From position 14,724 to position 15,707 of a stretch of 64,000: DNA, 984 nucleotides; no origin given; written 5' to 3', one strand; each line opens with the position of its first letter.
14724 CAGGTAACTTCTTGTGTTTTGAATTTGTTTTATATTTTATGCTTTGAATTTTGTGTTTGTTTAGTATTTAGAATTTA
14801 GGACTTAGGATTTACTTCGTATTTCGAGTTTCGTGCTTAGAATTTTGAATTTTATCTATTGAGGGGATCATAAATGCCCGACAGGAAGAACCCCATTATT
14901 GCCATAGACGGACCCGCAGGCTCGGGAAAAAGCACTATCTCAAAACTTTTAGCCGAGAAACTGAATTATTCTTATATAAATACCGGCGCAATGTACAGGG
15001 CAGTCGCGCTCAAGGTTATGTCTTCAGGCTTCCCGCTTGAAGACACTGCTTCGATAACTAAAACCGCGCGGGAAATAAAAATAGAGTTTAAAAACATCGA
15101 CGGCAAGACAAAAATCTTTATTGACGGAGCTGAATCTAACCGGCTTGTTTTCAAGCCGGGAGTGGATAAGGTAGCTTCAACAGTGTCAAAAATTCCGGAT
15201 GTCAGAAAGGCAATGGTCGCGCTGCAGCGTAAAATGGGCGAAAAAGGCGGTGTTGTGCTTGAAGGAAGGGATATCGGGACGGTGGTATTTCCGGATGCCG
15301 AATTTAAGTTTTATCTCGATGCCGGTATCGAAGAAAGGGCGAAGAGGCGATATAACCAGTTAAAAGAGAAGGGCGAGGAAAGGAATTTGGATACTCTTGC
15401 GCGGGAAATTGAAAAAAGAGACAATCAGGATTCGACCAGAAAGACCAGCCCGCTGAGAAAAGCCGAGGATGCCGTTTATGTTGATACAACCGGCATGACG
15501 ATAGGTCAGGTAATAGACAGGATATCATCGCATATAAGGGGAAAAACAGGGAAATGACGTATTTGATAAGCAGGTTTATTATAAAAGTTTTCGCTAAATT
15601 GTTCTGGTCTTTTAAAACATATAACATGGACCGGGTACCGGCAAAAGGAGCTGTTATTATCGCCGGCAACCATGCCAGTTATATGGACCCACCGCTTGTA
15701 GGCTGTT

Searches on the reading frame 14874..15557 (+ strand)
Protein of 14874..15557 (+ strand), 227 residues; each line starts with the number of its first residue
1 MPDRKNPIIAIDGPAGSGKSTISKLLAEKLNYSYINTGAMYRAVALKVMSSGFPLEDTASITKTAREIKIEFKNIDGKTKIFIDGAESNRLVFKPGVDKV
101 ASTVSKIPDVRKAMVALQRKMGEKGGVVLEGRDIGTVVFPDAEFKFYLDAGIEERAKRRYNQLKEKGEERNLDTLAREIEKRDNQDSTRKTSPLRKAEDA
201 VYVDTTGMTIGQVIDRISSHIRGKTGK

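Call 8: search_protein_families(library=pfam, proteins=[window:14874-15557:+], max_evalue=0.01)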
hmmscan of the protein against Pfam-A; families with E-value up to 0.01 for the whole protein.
window:14874-15557:+ (227 aa): 16 families
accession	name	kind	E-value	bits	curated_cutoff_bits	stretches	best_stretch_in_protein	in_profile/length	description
PF02224.24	Cytidylate_kin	-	7.5e-76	255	26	1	9-221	1-209/211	Cytidylate kinase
PF13207.12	AAA_17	-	2.2e-08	34.9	27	1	13-67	2-52/136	AAA domain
PF13189.12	Cytidylate_kin2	-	2.3e-08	34.9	28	1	8-186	1-150/176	Cytidylate kinase-like family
PF13238.12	AAA_18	-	6.1e-08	33.6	29.4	1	9-170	1-119/128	AAA domain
PF01202.28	SKI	-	9.7e-05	23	22.1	1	16-39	2-25/159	Shikimate kinase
PF13671.12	AAA_33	-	0.002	18.9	27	1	10-46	3-39/143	AAA domain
PF03215.21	Rad17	-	0.002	18.5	23.8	1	2-37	41-76/186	Rad17 P-loop domain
PF01712.25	dNK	-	0.002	18.3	27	1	9-35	1-27/203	Deoxynucleoside kinase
PF02223.23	Thymidylate_kin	-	0.0045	17.1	27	0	11-35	1-25/185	Thymidylate kinase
PF00406.28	ADK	-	0.0057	17.2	26.8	1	13-48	3-38/151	Adenylate kinase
PF00005.33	ABC_tran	-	0.0058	17.7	25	1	6-32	11-37/137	ABC transporter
PF13173.12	AAA_14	-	0.0058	17.1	27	0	6-41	2-41/129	AAA domain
PF13521.12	AAA_28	-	0.0076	16.9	27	0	9-37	2-29/164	AAA domain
PF13401.12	AAA_22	-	0.0078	17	27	0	6-34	5-36/130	AAA domain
PF25199.1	nSTAND_NTPase5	-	0.0079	16.5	34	0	3-30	38-65/145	Novel STAND NTPase 5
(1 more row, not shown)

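Call 13: find_encoding_contigs(protein=window:14874-15557:+, flank=10000, max_places=10)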
Protein window:14874-15557:+ (227 aa): 1 contig read that carries it; 1 place shown.
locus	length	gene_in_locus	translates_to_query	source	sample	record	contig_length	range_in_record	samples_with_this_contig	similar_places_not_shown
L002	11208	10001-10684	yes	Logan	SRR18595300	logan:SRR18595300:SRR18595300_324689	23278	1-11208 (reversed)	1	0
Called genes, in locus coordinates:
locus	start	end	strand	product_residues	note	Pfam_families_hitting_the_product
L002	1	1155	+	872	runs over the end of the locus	PF01368:DHH (weak), PF02272:DHHA1, PF00571:CBS, PF01743:PolyA_pol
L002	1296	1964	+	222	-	PF02163:Peptidase_M50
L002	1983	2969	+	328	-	PF00579:tRNA-synt_1b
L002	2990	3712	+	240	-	PF02616:SMC_ScpA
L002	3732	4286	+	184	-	PF04079:SMC_ScpB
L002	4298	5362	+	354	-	PF01817:CM_2, PF00800:PDT, PF01842:ACT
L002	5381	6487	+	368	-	PF00155:Aminotran_1_2, PF04864:Alliinase_C (weak)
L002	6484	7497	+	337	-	PF18152:DAHP_snth_FXD, PF00793:DAHP_synth_1, PF03102:NeuB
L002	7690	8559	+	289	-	PF03807:F420_oxidored (faint), PF02153:PDH_N, PF20463:PDH_C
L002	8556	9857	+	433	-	PF00275:EPSP_synthase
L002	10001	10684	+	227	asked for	PF13189:Cytidylate_kin2, PF02224:Cytidylate_kin, PF13207:AAA_17 (weak), PF13238:AAA_18 (weak)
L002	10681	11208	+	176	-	?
